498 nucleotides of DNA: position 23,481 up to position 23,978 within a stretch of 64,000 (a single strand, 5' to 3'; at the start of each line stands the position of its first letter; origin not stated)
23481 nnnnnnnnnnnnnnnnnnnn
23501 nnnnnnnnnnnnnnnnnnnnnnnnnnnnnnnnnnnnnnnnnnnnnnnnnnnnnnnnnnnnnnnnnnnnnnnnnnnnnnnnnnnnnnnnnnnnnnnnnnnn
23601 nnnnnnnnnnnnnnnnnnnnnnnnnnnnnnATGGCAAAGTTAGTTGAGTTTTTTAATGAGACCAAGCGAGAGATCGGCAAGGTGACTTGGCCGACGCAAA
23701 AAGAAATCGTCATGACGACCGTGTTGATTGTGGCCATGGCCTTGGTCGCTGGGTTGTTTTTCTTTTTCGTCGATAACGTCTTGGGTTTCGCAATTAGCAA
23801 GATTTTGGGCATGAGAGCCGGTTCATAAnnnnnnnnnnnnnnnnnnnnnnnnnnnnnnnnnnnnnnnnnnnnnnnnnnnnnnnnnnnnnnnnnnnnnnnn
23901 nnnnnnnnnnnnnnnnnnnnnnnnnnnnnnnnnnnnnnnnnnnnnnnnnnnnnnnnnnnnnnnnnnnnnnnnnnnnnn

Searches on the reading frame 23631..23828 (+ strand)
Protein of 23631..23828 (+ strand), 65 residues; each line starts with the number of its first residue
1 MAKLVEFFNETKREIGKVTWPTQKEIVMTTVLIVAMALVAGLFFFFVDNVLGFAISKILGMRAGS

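Call 3: search_protein_families(library=pfam, proteins=[window:23631-23828:+], max_evalue=0.01)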
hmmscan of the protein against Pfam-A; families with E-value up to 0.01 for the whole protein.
window:23631-23828:+ (65 aa): 1 family
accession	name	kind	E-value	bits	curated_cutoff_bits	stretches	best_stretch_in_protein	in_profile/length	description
PF00584.25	SecE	-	2.6e-16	59.7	22.7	1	5-59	1-55/55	SecE/Sec61-gamma subunits of protein translocation complex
